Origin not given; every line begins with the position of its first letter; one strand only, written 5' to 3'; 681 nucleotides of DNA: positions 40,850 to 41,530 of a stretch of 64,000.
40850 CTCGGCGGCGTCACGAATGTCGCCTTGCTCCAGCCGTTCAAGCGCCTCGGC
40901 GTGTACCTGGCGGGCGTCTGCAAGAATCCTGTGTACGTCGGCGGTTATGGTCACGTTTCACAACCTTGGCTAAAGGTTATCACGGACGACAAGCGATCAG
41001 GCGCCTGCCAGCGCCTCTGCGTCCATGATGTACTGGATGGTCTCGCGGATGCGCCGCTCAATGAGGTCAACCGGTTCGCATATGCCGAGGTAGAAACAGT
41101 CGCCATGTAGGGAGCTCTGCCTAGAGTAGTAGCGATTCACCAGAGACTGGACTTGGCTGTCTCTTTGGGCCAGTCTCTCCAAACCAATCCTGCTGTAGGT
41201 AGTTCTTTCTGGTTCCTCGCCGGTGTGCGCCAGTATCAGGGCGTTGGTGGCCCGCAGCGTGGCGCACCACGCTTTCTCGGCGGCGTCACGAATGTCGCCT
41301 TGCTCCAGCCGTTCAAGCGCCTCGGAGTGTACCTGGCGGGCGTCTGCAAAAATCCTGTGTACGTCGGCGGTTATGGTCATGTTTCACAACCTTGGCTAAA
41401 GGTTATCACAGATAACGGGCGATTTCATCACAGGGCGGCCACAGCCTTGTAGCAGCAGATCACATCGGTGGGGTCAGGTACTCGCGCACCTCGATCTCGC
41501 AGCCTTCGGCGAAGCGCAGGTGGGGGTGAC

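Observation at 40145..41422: Three tandem PaREP1/HEPN-like genes (exact 426-bp unit) with Rx4H, no MNT partner, and one copy with a mosaic divergent core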

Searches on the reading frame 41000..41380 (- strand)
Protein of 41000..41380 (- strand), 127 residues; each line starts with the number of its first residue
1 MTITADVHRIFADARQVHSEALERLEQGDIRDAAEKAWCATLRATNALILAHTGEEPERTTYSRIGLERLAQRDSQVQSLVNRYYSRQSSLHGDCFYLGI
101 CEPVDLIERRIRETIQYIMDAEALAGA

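Call 3: search_protein_families(library=pfam, proteins=[window:41000-41380:-], max_evalue=1)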
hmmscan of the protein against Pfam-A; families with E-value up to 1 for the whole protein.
window:41000-41380:- (127 aa): 2 families
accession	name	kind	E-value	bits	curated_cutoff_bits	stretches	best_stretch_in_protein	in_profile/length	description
PF05942.16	PaREP1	-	6.3e-08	33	24.4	1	14-100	6-98/115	Archaeal PaREP1/PaREP8 family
PF11663.14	Toxin_YhaV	-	0.16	12.4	35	1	8-66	4-62/138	Toxin with endonuclease activity, of toxin-antitoxin system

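Call 6: find_homologous_proteins(query=window:41000-41380:-, max_evalue=0.001)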
Query window:41000-41380:- (127 aa): 2513 proteins with E <= 0.001 among 2705 candidates; the best 120 are listed.
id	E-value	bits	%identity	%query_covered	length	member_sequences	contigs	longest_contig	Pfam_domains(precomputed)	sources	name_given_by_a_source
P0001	6.3e-77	273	100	100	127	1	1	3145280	PF05942.17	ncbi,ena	-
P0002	1.1e-76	272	99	100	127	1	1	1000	PF05942.17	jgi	jgi:hypothetical protein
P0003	1.8e-76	272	99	100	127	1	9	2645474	PF05942.17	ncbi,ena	-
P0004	3.1e-76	271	98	100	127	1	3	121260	PF05942.17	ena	-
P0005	6.5e-76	270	98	100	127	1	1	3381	PF05942.17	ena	-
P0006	1.0e-75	269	98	100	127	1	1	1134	PF05942.17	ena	-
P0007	1.3e-75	269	98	100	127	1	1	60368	PF05942.17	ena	-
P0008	1.5e-75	269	98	100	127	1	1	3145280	PF05942.17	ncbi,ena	-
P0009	5.8e-75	267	97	100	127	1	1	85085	PF05942.17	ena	-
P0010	8.3e-75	266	97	100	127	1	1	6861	PF05942.17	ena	-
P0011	1.1e-74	266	97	100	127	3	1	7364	PF05942.17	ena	-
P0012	3.3e-74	264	96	100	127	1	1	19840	PF05942.17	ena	-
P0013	1.6e-72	259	94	100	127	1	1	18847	PF05942.17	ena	-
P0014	2.5e-71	255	94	99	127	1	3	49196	PF05942.17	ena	-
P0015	5.4e-71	254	93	99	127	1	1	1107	PF05942.17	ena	-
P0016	2.1e-70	252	93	99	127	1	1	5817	PF05942.17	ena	-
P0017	2.9e-70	252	94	100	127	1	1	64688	PF05942.17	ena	-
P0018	3.5e-67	242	88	100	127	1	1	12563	PF05942.17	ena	-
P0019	3.7e-63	229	83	100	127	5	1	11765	PF05942.17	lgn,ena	-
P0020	5.8e-63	228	83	100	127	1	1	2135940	PF05942.17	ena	-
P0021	2.3e-61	223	84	98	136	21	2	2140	PF05942.17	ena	-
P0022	1.3e-60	221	79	100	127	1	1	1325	PF05942.17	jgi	jgi:uncharacterized protein (UPF0332 family)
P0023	3.8e-60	219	83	100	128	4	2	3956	PF05942.17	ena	-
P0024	3.0e-59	216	77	100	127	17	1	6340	PF05942.17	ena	-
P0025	3.7e-59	216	79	99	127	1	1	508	PF05942.17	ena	-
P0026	5.3e-59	215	77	100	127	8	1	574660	PF05942.17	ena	-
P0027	2.0e-58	213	76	100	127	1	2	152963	PF05942.17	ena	-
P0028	3.1e-57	210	78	98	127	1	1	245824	PF05942.17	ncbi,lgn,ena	-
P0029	3.8e-57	209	76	100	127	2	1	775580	PF05942.17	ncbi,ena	-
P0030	1.4e-56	207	76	100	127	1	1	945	PF05942.17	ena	-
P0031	2.5e-56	207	77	98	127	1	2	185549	PF05942.17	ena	-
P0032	3.6e-56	206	78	98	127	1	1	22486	PF05942.17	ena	-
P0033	6.4e-56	205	78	98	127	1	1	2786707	PF05942.17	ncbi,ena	-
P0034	7.4e-56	205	78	98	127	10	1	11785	PF05942.17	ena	-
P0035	1.3e-55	204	78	98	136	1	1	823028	PF05942.17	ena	-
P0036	1.4e-55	204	76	98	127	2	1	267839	PF05942.17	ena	-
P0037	2.2e-55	204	80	100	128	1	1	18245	PF05942.17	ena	-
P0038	2.4e-55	203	78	100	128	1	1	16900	PF05942.17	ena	-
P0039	2.8e-55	203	76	98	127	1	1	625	PF05942.17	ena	-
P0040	4.8e-55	203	76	100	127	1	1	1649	PF05942.17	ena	-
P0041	5.7e-55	202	76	98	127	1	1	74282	PF05942.17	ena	-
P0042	6.3e-55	202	78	100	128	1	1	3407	PF05942.17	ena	-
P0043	7.2e-55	202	76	98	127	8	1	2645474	PF05942.17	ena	-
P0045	3.0e-54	200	77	98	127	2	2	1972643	PF05942.17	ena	-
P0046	5.6e-54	199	74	98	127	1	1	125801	PF05942.17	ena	-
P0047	6.3e-54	199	75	98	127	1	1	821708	PF05942.17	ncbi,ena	-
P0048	6.7e-54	199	76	98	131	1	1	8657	PF05942.17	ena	-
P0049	7.7e-54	199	75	98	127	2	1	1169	PF05942.17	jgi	jgi:hypothetical protein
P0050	5.1e-53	196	73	98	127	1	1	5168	PF05942.17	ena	-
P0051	8.0e-53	195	74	98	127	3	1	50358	PF05942.17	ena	-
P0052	9.0e-53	195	74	98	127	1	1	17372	PF05942.17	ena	-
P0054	1.8e-52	194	75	98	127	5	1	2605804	PF05942.17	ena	-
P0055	2.1e-52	194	75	98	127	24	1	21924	PF05942.17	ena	-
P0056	5.3e-52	193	74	98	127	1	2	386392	PF05942.17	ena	-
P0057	3.1e-51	190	74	98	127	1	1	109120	PF05942.17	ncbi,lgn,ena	-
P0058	5.9e-49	183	68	98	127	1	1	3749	PF05942.17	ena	-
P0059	6.8e-49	183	72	98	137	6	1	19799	PF05942.17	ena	-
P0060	4.7e-48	180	69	98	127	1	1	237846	PF05942.17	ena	-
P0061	5.1e-48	180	67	98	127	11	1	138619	PF05942.17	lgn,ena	-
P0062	6.1e-48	180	69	98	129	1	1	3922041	PF05942.17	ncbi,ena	-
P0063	3.4e-47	177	66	98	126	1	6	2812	PF05942.17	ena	-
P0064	4.9e-47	177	69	98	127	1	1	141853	PF05942.17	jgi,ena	jgi:hypothetical protein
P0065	5.7e-47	177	67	100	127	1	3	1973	PF05942.17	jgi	jgi:hypothetical protein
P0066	7.4e-47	176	67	100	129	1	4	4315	PF05942.17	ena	-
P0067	1.1e-46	176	67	99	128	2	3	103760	PF05942.17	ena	-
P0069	2.4e-46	174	67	99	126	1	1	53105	PF05942.17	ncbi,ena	-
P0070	2.9e-46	174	68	98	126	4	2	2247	PF05942.17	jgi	jgi:hypothetical protein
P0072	5.0e-46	173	67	99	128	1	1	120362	PF05942.17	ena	-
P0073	6.4e-46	173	68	100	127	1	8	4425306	PF05942.17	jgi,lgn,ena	jgi:hypothetical protein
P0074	8.2e-46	173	68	98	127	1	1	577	PF05942.17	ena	-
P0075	1.2e-45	172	68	100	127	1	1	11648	PF05942.17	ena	-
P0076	1.9e-45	172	65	99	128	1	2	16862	PF05942.17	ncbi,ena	-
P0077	2.4e-45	171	64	96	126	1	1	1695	PF05942.17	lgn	-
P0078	3.0e-45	171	67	100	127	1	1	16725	PF05942.17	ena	-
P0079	4.9e-45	170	64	99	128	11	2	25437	PF05942.17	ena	-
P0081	6.1e-45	170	66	98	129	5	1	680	PF05942.17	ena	-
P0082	6.2e-45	170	65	100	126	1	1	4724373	PF05942.17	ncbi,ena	-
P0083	6.8e-45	170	67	97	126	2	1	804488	PF05942.17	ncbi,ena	-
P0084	6.9e-45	170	66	98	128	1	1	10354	PF05942.17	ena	-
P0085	7.0e-45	170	63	98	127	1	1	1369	PF05942.17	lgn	-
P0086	7.2e-45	170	65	99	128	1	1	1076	PF05942.17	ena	-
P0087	7.4e-45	170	64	94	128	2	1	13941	PF05942.17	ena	-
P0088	7.9e-45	170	66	99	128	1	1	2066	PF05942.17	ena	-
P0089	8.7e-45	169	66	99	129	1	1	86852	PF05942.17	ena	-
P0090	9.0e-45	169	67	99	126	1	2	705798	PF05942.17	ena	-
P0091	9.8e-45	169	66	98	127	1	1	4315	PF05942.17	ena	-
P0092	1.2e-44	169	64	94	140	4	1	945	PF05942.17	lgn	-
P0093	1.2e-44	169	63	100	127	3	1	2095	PF05942.17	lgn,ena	-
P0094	1.3e-44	169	65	99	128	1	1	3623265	PF05942.17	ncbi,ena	-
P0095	1.3e-44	169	64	96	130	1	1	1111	PF05942.17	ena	-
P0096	1.4e-44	169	66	98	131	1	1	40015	PF05942.17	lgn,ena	-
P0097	1.5e-44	169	66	98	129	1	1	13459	PF05942.17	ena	-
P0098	1.7e-44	169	65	98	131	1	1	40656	PF05942.17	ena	-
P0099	1.7e-44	169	70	98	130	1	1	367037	PF05942.17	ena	-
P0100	1.7e-44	168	67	98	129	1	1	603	PF05942.17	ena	-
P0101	1.8e-44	168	66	98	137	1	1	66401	PF05942.17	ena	-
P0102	1.9e-44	168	65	99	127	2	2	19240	PF05942.17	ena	-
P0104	2.1e-44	168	66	98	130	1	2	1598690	PF05942.17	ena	-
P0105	2.4e-44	168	64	99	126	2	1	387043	PF05942.17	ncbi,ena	-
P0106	2.4e-44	168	66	99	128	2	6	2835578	PF05942.17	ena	-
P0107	2.5e-44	168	63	98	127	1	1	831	PF05942.17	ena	-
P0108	2.5e-44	168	63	98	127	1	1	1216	PF05942.17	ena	-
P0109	2.7e-44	168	66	94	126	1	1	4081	PF05942.17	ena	-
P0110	2.8e-44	168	65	100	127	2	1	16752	PF05942.17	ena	-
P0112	3.4e-44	168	66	98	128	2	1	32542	PF05942.17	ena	-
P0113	3.4e-44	168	64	99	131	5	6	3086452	PF05942.17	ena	-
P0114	3.5e-44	168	64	98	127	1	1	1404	PF05942.17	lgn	-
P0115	3.5e-44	168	65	98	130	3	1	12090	PF05942.17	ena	-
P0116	3.7e-44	167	69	98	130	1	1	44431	PF05942.17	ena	-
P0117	4.0e-44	167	64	99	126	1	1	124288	PF05942.17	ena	-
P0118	4.1e-44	167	65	98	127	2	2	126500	PF05942.17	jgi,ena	jgi:uncharacterized protein (UPF0332 family)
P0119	4.1e-44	167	65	98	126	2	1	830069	PF05942.17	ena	-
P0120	4.4e-44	167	65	98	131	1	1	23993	PF05942.17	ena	-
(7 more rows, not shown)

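Call 7: find_encoding_contigs(protein=P0001, flank=6000, max_places=4)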
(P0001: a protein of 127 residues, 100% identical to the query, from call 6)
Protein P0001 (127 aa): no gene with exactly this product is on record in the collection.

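Call 8: find_encoding_contigs(protein=P0003, flank=6000, max_places=8)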
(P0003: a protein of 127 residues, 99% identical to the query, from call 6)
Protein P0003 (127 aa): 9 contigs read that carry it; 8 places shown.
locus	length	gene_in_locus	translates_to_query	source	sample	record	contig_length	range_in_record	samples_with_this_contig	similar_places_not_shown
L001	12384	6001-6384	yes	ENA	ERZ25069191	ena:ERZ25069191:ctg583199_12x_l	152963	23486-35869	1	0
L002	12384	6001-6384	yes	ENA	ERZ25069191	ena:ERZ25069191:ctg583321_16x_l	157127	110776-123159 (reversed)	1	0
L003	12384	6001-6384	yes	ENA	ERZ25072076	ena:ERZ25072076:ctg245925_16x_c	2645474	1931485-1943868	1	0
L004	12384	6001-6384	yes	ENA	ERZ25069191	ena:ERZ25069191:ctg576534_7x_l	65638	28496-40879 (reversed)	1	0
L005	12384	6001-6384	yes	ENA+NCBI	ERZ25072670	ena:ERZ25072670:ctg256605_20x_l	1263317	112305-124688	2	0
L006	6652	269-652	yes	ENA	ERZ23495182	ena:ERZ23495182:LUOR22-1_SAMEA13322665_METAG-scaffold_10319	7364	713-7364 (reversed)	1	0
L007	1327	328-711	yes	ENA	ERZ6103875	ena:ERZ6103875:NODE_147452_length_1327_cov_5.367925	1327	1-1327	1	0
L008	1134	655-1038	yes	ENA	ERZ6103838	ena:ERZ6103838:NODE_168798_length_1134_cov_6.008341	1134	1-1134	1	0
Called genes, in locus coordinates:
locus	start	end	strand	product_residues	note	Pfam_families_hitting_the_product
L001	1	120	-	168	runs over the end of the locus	PF00889:EF_TS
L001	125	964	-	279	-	PF00318:Ribosomal_S2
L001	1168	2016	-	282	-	PF02749:QRPTase_N, PF01729:QRPTase_C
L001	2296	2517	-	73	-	-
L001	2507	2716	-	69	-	-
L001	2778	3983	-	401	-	PF02445:NadA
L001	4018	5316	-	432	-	PF00919:UPF0004, PF04055:Radical_SAM, PF01938:TRAM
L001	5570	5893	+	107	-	-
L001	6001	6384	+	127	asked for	PF05942:PaREP1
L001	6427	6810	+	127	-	PF05942:PaREP1 (weak)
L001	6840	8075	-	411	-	PF00364:Biotin_lipoyl, PF25997:BSH_YhbJ, PF02817:E3_binding, PF00198:2-oxoacid_dh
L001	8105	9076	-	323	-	PF02779:Transket_pyr, PF02780:Transketolase_C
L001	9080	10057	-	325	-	PF00676:E1_dh, PF02775:TPP_enzyme_C (weak), PF13292:DXP_synthase_N (faint)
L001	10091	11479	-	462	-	PF00890:FAD_binding_2 (weak), PF01134:GIDA, PF07992:Pyr_redox_2, PF12831:FAD_oxidored (weak), PF13738:Pyr_redox_3, PF13434:Lys_Orn_oxgnase (weak), PF00070:Pyr_redox, PF02852:Pyr_redox_dim, +4 more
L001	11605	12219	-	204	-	PF13671:AAA_33 (faint)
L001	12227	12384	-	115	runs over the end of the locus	PF15970:HicB-like_2 (weak)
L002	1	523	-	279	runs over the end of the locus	PF00318:Ribosomal_S2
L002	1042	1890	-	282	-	PF02749:QRPTase_N, PF01729:QRPTase_C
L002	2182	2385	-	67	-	-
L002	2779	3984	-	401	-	PF02445:NadA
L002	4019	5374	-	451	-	PF00919:UPF0004, PF04055:Radical_SAM, PF01938:TRAM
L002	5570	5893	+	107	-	-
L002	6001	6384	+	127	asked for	PF05942:PaREP1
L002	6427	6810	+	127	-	PF05942:PaREP1 (weak)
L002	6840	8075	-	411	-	PF00364:Biotin_lipoyl, PF25997:BSH_YhbJ, PF02817:E3_binding, PF00198:2-oxoacid_dh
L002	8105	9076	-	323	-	PF02779:Transket_pyr, PF02780:Transketolase_C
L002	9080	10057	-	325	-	PF00676:E1_dh, PF02775:TPP_enzyme_C (weak), PF13292:DXP_synthase_N (faint)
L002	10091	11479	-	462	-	PF00890:FAD_binding_2 (weak), PF01134:GIDA, PF07992:Pyr_redox_2, PF12831:FAD_oxidored (weak), PF13434:Lys_Orn_oxgnase (weak), PF13738:Pyr_redox_3, PF00070:Pyr_redox, PF02852:Pyr_redox_dim, +4 more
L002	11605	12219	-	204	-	-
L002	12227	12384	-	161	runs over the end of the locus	PF15970:HicB-like_2, PF15919:HicB_lk_antitox (weak)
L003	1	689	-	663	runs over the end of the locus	PF04851:ResIII, PF00271:Helicase_C (faint)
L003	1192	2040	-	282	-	PF02749:QRPTase_N, PF01729:QRPTase_C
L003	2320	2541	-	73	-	-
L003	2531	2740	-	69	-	-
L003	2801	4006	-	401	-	PF02445:NadA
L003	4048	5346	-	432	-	PF00919:UPF0004, PF04055:Radical_SAM, PF01938:TRAM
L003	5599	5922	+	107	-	-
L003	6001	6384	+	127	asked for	PF05942:PaREP1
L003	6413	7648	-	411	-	PF00364:Biotin_lipoyl, PF25997:BSH_YhbJ, PF02817:E3_binding, PF00198:2-oxoacid_dh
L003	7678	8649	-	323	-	PF02779:Transket_pyr, PF02780:Transketolase_C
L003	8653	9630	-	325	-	PF00676:E1_dh, PF02775:TPP_enzyme_C (weak)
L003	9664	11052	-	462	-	PF00890:FAD_binding_2 (weak), PF01134:GIDA, PF01266:DAO (faint), PF07992:Pyr_redox_2, PF12831:FAD_oxidored (weak), PF13738:Pyr_redox_3, PF00070:Pyr_redox, PF02852:Pyr_redox_dim, +4 more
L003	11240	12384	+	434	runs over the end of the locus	PF00202:Aminotran_3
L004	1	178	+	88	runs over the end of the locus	-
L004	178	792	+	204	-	-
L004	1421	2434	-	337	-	PF11638:DnaA_N (weak)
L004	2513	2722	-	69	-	PF05930:Phage_AlpA, PF12728:HTH_17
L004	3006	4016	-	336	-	-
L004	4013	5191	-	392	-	PF13356:Arm-DNA-bind_3, PF22022:Phage_int_M, PF00589:Phage_integrase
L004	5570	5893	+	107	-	-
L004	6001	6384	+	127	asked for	PF05942:PaREP1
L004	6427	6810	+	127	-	PF05942:PaREP1 (weak)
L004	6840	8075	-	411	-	PF00364:Biotin_lipoyl, PF25997:BSH_YhbJ, PF02817:E3_binding, PF00198:2-oxoacid_dh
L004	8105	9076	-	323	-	PF02779:Transket_pyr, PF02780:Transketolase_C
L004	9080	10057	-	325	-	PF00676:E1_dh, PF02775:TPP_enzyme_C (weak), PF13292:DXP_synthase_N (faint)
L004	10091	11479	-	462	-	PF00890:FAD_binding_2 (weak), PF01134:GIDA, PF01266:DAO (faint), PF07992:Pyr_redox_2, PF12831:FAD_oxidored (weak), PF13738:Pyr_redox_3, PF00070:Pyr_redox, PF02852:Pyr_redox_dim, +4 more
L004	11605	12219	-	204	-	-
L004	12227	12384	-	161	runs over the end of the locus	PF15970:HicB-like_2, PF15919:HicB_lk_antitox (faint)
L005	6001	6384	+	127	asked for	PF05942:PaREP1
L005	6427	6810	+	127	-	PF05942:PaREP1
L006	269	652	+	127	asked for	PF05942:PaREP1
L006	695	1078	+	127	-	PF05942:PaREP1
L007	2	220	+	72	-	?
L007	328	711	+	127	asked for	PF05942:PaREP1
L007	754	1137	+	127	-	PF05942:PaREP1 (weak)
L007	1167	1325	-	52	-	?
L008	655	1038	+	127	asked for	PF05942:PaREP1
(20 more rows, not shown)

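Call 14: search_solved_structures(query=A2, max_evalue=10, show_alignments=3)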
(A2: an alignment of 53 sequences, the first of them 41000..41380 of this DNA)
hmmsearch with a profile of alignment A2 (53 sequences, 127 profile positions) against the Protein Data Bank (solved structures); distinct sequences matched with E-value up to 10: 4.
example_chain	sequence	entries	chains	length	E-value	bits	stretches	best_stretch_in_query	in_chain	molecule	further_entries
2jpu_A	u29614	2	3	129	0.24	14.5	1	11-57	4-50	Orf c02003 protein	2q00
8z0c_A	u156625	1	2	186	0.33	14.1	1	60-117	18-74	TetR family transcriptional regulator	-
8wp6_A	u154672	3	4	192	0.34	14.1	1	59-117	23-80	TetR family transcriptional regulator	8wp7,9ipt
8e55_A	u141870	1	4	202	0.91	12.7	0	9-31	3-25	SG135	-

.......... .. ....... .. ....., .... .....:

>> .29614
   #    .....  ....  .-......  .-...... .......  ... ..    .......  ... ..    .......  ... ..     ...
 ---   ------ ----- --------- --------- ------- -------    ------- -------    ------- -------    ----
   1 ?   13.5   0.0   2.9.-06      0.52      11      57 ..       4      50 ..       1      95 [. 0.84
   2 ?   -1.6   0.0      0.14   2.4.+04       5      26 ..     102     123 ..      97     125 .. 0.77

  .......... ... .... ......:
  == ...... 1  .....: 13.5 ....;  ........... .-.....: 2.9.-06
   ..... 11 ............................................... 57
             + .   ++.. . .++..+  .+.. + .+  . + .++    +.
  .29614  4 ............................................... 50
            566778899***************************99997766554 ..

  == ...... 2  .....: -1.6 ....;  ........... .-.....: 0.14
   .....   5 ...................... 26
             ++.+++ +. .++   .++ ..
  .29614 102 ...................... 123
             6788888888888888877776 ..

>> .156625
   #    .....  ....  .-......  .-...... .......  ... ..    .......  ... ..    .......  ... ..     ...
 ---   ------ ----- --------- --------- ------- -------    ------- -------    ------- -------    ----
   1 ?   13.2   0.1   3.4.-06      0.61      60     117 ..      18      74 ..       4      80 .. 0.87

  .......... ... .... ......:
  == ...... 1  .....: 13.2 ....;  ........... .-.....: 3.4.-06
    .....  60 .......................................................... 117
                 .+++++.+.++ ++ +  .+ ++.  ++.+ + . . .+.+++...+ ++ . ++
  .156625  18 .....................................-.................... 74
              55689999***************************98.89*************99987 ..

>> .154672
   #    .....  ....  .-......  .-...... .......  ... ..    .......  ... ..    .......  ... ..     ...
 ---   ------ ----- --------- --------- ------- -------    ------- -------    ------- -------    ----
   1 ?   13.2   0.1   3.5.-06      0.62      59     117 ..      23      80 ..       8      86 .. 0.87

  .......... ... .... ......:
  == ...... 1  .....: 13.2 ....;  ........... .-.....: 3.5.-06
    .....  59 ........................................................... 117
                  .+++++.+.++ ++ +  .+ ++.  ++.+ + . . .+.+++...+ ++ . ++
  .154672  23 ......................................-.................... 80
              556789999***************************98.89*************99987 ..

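Call 20: search_protein_representatives(protein=window:41000-41380:-)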
Query: 127 residues. Proteins with E-value up to 0.001 (for the whole library): 543; up to 1e-10: 249; up to 1e-30: 16. The best 150 are listed.
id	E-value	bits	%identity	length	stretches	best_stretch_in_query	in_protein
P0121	2.7e-44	166.2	66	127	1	7-126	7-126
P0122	8.3e-40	151.8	63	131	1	3-125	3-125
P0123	1.3e-38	148.0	63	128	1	6-126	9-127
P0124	6.5e-38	145.7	61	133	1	4-125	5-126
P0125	5.8e-37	142.6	57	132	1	3-125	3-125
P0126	1.5e-35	138.0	64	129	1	6-125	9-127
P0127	4.2e-34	133.4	57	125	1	3-125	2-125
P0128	1.8e-33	131.3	57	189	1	2-125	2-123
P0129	6.5e-33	129.5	57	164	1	3-125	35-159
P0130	7.6e-33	129.3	61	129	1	7-127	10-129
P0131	7.9e-33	129.3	60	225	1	9-125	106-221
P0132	3.3e-32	127.3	63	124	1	1-125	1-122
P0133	7.2e-32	126.2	55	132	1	3-126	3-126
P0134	1.1e-31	125.6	52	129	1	3-126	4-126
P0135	5.2e-31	123.4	63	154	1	1-97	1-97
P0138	2.6e-30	121.1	56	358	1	2-125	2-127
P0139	7.9e-30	119.6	36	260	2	7-126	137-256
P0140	1.7e-29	118.5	50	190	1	8-126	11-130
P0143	8.7e-29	116.2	53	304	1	4-127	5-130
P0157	2.4e-25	105.1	51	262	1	8-125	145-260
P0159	2.9e-25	104.9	48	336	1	4-127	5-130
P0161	3.3e-25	104.7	49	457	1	4-127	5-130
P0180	1.1e-21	93.3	49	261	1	4-124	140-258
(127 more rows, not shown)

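Call 23: predict_structure(alignment_id=A2)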
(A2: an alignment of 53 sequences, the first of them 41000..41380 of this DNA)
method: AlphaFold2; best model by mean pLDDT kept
length: 127 residues; sequences in the alignment: 53
mean_pLDDT: 96.0   pTM: 0.90
mean pLDDT of the five models: 96.0, 96.1, 95.5, 95.3, 94.6
residues with pLDDT >= 90: 116; 70-90: 10; 50-70: 1; < 50: 0
segments of 3 or more residues with pLDDT < 50: none
pLDDT, mean of each block of 10 residues (from residue 1): 91 99 98 99 98 93 95 92 97 98 97 98 93
secondary structure, 60 per line:
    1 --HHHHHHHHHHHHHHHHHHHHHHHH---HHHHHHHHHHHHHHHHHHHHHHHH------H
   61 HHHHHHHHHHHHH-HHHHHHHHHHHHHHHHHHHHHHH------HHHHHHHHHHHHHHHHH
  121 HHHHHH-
elements in order: H3-26 H30-53 H60-73 H75-97 H104-126
